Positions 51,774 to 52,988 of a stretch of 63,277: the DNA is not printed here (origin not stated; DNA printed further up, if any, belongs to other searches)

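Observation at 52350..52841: Type IV pilin fused to an endostatin/DUF1554-like C-terminal domain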

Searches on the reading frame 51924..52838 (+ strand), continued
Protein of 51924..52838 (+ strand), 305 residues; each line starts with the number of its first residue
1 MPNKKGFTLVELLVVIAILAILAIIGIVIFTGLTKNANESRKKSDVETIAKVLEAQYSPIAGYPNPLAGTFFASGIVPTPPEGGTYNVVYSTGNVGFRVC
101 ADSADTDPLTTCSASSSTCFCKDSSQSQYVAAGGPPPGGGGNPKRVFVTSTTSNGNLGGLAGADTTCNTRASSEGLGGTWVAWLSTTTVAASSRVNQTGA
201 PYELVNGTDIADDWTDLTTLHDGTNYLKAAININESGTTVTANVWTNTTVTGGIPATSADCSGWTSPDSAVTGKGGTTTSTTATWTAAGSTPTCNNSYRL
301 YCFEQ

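Call 26: predict_structure(alignment_id=A1)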
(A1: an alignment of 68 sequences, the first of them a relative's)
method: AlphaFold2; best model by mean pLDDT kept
length: 305 residues; sequences in the alignment: 68
mean_pLDDT: 89.1   pTM: 0.62
mean pLDDT of the five models: 89.1, 89.1, 89.0, 88.3, 88.2
residues with pLDDT >= 90: 205; 70-90: 72; 50-70: 20; < 50: 8
segments of 3 or more residues with pLDDT < 50: 1-3, 137-139
pLDDT, mean of each block of 10 residues (from residue 1): 65 93 91 88 95 87 90 93 88 89 72 79 78 51 95 98 98 98 97 92 97 89 84 98 96 90 96 95 91 96 98
secondary structure, 60 per line:
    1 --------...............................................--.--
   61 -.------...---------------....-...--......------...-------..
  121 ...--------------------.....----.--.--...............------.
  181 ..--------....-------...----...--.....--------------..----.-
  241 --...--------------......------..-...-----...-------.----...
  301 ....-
elements in order: H9-55 E87-90 E97-102 E119-123 E144-148 H159-173 E180-182 H191-194 E202-204 E209-211 H214-218 E243-245 H261-264 E275-277 E298-304

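Call 27: find_encoding_contigs(protein=P0007, flank=10000, max_places=1)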
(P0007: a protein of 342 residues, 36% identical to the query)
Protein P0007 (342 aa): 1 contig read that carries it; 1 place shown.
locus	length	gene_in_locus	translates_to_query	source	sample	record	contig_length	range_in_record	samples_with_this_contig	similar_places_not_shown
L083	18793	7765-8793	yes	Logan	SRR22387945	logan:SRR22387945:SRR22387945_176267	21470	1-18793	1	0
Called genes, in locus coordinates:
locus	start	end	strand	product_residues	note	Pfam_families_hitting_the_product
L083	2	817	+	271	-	?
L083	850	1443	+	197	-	PF18915:DUF5667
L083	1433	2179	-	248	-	-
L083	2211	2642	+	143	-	-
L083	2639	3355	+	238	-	PF00535:Glycos_transf_2, PF10111:Glyco_tranf_2_2, PF13641:Glyco_tranf_2_3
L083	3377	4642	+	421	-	-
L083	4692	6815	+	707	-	PF02739:5_3_exonuc_N, PF01367:5_3_exonuc, PF00476:DNA_pol_A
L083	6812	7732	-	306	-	-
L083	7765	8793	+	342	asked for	PF07963:N_methyl, PF08334:T2SSG, PF06482:Endostatin (weak), PF07588:DUF1554 (weak)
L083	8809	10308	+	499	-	PF13473:Cupredoxin_1 (weak)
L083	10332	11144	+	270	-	-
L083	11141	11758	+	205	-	PF04199:Cyclase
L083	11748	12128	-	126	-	PF07883:Cupin_2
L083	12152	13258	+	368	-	PF13439:Glyco_transf_4 (weak), PF20706:GT4-conflict, PF00534:Glycos_transf_1, PF13692:Glyco_trans_1_4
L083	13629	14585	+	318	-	PF03320:FBPase_glpX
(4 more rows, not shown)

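Call 28: find_encoding_contigs(protein=P0027, flank=10000, max_places=1)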
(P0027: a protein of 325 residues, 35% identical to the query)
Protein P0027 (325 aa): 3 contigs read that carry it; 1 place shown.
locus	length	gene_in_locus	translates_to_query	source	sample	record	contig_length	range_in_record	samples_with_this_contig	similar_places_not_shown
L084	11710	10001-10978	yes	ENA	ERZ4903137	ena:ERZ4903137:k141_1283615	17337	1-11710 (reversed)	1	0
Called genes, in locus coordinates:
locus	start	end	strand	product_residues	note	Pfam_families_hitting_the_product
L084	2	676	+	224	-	PF01797:Y1_Tnp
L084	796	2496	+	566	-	PF05157:MshEN, PF00437:T2SSE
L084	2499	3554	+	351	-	PF00437:T2SSE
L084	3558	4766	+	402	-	PF28597:T2SSF_N, PF00482:T2SSF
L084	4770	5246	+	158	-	-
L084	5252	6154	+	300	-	PF06750:A24_N_bact, PF01478:Peptidase_A24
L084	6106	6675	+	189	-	PF07963:N_methyl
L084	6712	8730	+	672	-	PF07963:N_methyl (weak), PF21722:Gly_rich_2, PF13385:Laminin_G_3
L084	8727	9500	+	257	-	-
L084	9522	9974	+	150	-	PF07963:N_methyl, PF08334:T2SSG (faint)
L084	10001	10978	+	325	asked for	PF07963:N_methyl (faint), PF06482:Endostatin (faint), PF07588:DUF1554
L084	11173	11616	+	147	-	-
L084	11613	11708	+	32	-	?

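Call 30: fold_search(model_id=the predicted structure, library=pdb)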
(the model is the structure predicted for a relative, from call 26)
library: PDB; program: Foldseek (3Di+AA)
matches with E <= 10: 23; with E <= 0.001: 5
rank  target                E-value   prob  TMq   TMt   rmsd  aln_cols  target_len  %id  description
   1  1koe                  6.4e-11  1.00  0.46  0.78   3.0       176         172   23  ENDOSTATIN (released 1999-02-16)
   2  1dy1                  1.0e-10  1.00  0.46  0.74   3.0       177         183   22  Murine endostatin, crystal form III (released 2001-01-21)
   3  1dy0                  5.2e-10  1.00  0.45  0.74   2.8       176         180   23  Murine endostatin, crystal form II (released 2000-04-11)
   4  1bnl_A                1.4e-09  1.00  0.45  0.75   2.8       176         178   22  ZINC DEPENDENT DIMERS OBSERVED IN CRYSTALS OF HUMAN ENDOSTATIN (released 1998-10-14)
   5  1dy2                  8.3e-09  1.00  0.45  0.78   2.9       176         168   21  Murine collagen alpha1(XV), endostatin domain (released 2001-01-21)
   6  4bhr_B                4.3e-01  0.72  0.17  0.51   3.3        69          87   29  Structure of the TTHA1221 type IV pilin protein from Thermus thermophilus (released 2013-11-20)
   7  4d40_A                1.5e+00  0.28  0.18  0.52   4.4        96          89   19  High-Resolution Structure of a Type IV Pilin from Shewanella oneidensis (released 2015-04-29)
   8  3ubu_B                2.3e+00  0.07  0.12  0.26  10.4        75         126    9  Crystal structure of agkisacucetin, a GpIb-binding snaclec (snake C-type lectin) that inhibits platelet (released 2012-04-11)
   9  1oqw_A                2.7e+00  0.25  0.24  0.45   6.0       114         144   22  Full-Length PAK Pilin from Pseudomonas aeruginosa (released 2003-06-03)
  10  1t92_A                2.7e+00  0.18  0.18  0.45   5.7       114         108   14  Crystal structure of N-terminal truncated pseudopilin PulG (released 2004-10-05)
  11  1jwi_B                2.7e+00  0.07  0.20  0.41  11.1       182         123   11  Crystal Structure of Bitiscetin, a von Willeband Factor-dependent Platelet Aggregation Inducer. (released 2001-11-28)
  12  1umr_A                3.3e+00  0.06  0.19  0.36   9.9       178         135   10  Crystal structure of the platelet activator convulxin, a disulfide linked a4b4 cyclic tetramer from the venom of Crota (released 2003-11-21)
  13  5o2y_MODEL_1_A        4.0e+00  0.16  0.19  0.43   5.1       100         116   15  NMR structure of the calcium bound form of PulG, major pseudopilin from Klebsiella oxytoca T2SS (released 2017-10-18)
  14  4ewt_A                4.5e+00  0.03  0.11  0.09   7.0        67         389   18  The crystal structure of a putative aminohydrolase from methicillin resistant Staphylococcus aureus (released 2013-02-20)
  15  7ee3_C                5.1e+00  0.02  0.07  0.16   8.0        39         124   23  Crystal structure of PltC (released 2021-12-22)
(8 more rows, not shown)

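Call 34: list_cluster_members(proteins=[P0031, P0039, P0098, P0027, P0044, P0022, P0047, P0012, P0099, P0008])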
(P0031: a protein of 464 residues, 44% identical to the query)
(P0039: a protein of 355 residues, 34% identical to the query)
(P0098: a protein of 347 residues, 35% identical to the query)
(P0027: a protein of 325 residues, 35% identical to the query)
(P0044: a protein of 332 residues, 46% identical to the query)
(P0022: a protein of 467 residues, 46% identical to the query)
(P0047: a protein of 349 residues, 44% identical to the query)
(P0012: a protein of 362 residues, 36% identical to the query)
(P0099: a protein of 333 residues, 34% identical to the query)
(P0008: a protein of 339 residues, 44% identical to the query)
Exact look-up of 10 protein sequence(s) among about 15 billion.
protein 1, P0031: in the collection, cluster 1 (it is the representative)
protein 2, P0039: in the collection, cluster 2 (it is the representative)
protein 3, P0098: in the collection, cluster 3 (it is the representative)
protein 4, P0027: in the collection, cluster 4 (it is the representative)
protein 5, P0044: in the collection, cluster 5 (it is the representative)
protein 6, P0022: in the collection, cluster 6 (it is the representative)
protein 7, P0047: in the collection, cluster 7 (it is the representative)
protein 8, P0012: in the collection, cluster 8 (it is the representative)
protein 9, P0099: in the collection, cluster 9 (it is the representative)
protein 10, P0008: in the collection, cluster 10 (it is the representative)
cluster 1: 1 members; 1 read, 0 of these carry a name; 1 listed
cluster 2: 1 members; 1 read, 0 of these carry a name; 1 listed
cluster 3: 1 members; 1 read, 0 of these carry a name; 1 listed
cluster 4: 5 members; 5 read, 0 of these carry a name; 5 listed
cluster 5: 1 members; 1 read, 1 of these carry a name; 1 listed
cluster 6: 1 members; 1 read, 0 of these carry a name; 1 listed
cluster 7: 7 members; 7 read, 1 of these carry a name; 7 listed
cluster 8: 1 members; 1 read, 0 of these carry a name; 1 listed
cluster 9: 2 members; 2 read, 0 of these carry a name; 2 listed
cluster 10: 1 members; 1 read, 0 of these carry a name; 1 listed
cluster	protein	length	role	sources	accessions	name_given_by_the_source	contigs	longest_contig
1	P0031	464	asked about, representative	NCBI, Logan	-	-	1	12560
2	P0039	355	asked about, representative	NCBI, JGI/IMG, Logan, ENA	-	-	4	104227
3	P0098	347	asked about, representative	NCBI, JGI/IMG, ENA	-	-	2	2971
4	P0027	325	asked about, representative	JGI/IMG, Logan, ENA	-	-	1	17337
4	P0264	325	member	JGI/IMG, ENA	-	-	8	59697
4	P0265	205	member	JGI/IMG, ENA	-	-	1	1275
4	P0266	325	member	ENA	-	-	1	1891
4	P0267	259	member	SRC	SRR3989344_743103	-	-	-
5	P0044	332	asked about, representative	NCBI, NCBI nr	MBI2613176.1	MAG: DUF1554 domain-containing protein [Candidatus Levybacteria bacterium] | DUF1554 domain-containing protein [Candidatus Levybacteria bacterium]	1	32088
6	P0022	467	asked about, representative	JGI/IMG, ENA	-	-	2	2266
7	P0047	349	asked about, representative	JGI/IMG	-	-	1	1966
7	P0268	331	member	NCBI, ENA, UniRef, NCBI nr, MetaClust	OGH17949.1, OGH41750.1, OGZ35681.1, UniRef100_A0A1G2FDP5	MAG: hypothetical protein A3C22_01545 [Candidatus Levybacteria bacterium ... | DUF1554 domain-containing protein n=1 Tax=Candidatus Portnoybacteria bacterium ... | status=active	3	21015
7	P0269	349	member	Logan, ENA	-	-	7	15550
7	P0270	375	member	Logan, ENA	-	-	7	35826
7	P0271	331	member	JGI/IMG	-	-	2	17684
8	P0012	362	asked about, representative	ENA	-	-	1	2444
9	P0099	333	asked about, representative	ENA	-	-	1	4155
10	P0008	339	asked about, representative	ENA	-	-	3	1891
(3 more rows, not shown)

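Call 40: find_encoding_contigs(protein=P0035, flank=8000, max_places=1)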
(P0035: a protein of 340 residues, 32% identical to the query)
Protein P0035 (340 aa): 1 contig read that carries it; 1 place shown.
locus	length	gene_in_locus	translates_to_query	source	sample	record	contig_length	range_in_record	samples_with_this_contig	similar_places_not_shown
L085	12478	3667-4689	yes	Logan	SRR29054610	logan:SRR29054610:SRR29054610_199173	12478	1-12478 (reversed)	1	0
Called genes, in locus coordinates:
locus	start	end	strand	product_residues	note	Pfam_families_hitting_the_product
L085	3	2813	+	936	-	?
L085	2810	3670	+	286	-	-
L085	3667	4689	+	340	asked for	PF07963:N_methyl (weak), PF07588:DUF1554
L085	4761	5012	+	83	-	-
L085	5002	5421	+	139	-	PF01850:PIN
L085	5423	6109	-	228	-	PF01255:Prenyltransf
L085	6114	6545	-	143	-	PF01894:YjbQ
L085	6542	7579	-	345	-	PF00348:polyprenyl_synt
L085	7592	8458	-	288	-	-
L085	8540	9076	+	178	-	PF08281:Sigma70_r4_2, PF04545:Sigma70_r4 (weak)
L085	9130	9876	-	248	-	PF02535:Zip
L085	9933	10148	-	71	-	PF07927:HicA_toxin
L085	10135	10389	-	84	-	PF15919:HicB_lk_antitox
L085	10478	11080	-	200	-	-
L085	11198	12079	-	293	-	-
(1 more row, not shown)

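Call 41: find_encoding_contigs(protein=P0031, flank=8000, max_places=1)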
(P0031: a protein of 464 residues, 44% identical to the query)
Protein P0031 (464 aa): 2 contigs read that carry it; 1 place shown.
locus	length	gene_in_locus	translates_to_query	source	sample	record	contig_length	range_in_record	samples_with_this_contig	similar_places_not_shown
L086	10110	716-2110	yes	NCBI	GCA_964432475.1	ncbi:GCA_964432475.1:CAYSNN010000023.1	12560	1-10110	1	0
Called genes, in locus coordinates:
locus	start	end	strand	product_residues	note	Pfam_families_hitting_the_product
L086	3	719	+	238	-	?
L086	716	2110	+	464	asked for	PF07963:N_methyl, PF06482:Endostatin (weak), PF07588:DUF1554 (weak)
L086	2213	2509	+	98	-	-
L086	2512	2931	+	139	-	PF01850:PIN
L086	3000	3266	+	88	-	-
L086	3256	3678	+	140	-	PF01850:PIN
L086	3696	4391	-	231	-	PF01255:Prenyltransf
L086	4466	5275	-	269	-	PF00348:polyprenyl_synt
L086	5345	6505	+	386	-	PF00368:HMG-CoA_red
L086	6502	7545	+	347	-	PF08540:HMG_CoA_synt_C (faint), PF08541:ACP_syn_III_C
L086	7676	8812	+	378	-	PF00108:Thiolase_N, PF00109:ketoacyl-synt, PF08545:ACP_syn_III (weak), PF02803:Thiolase_C, PF22691:Thiolase_C_1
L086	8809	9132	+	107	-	PF01796:OB_ChsH2_C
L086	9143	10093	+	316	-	PF10509:GalKase_gal_bdg (weak), PF00288:GHMP_kinases_N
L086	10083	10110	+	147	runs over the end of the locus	-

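Call 42: find_encoding_contigs(protein=P0013, flank=8000, max_places=1)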
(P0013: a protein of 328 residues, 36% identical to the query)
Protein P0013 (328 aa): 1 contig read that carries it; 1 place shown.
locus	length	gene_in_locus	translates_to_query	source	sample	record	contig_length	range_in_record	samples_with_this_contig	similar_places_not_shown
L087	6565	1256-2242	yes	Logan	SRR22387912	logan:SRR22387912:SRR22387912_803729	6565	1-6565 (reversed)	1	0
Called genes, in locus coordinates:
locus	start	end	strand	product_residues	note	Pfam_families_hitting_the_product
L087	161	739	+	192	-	PF07963:N_methyl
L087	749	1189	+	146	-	PF07963:N_methyl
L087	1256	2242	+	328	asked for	PF07963:N_methyl (weak), PF06482:Endostatin, PF07588:DUF1554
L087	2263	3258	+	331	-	-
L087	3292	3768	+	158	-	PF07963:N_methyl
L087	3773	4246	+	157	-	PF07963:N_methyl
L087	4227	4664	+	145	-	PF07963:N_methyl (weak)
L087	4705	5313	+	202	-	-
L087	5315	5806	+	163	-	-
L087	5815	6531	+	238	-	PF07963:N_methyl (weak)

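Call 54: search_protein_families(library=pfam, alignment_id=A2, max_evalue=0.001)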
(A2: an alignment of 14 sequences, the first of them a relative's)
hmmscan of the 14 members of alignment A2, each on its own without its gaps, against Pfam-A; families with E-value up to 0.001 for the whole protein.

A. member 1, P0001 (305 aa): 3 families
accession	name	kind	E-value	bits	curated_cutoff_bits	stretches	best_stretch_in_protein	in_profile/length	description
PF07963.17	N_methyl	-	3.5e-09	36.3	21.2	1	1-25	1-25/27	Prokaryotic N-terminal methylation motif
PF06482.17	Endostatin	-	6.8e-08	32.8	29.4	1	151-304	8-166/170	Collagenase NC10 and Endostatin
PF07588.17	DUF1554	-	1.3e-05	25.5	27.5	1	151-280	2-135/136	Protein of unknown function (DUF1554)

B. families by the number of members that match (of 14 scanned): 4 families
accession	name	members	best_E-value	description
PF07963.17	N_methyl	14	3.5e-09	Prokaryotic N-terminal methylation motif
PF07588.17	DUF1554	12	3.5e-12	Protein of unknown function (DUF1554)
PF06482.17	Endostatin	8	6.3e-09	Collagenase NC10 and Endostatin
PF08334.16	T2SSG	2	3.4e-09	Type II secretion system (T2SS), protein G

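Call 58: fold_search(model_id=the predicted structure, library=viral)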
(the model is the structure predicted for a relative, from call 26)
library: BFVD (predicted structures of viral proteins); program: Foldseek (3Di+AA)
matches with E <= 10: 13; with E <= 0.001: 0
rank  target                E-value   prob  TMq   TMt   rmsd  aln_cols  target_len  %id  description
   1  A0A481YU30            7.5e-01  0.01  0.09  0.09  20.3       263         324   11  Uncharacterized protein [Marseillevirus LCMAC101]
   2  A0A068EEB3            3.1e+00  0.07  0.18  0.25   7.9       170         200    9  C-type lectin family protein [Pigeonpox virus]
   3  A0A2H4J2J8            4.2e+00  0.03  0.10  0.08  12.6       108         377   20  Uncharacterized protein [uncultured Caudovirales phage]
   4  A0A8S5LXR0            5.0e+00  0.04  0.11  0.23  14.5       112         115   12  Uncharacterized protein [Myoviridae sp. ctZgq1]
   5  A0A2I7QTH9            5.7e+00  0.03  0.13  0.23  12.2        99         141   10  (no name in the UniProt tables at hand)
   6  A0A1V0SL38            5.7e+00  0.03  0.09  0.04   9.8        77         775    8  Putative HNH endonuclease [Klosneuvirus KNV1]
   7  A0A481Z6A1            5.7e+00  0.03  0.05  0.04   6.2        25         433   12  Uncharacterized protein [Pithovirus LCPAC202]
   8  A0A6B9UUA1            6.9e+00  0.02  0.10  0.14  15.3       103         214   12  (no name in the UniProt tables at hand)
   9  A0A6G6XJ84            6.9e+00  0.01  0.07  0.24  11.1        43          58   21  (no name in the UniProt tables at hand)
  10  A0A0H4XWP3            7.3e+00  0.02  0.12  0.24  12.8       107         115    8  A21 Protein [Salmon gill poxvirus]
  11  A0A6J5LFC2            7.3e+00  0.02  0.11  0.23  15.6       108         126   10  Uncharacterized protein [uncultured Caudovirales phage]
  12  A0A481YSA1            9.9e+00  0.02  0.12  0.26   7.2        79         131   11  Uncharacterized protein [Marseillevirus LCMAC101]
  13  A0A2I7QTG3            9.9e+00  0.02  0.06  0.15   1.9        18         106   22  (no name in the UniProt tables at hand)
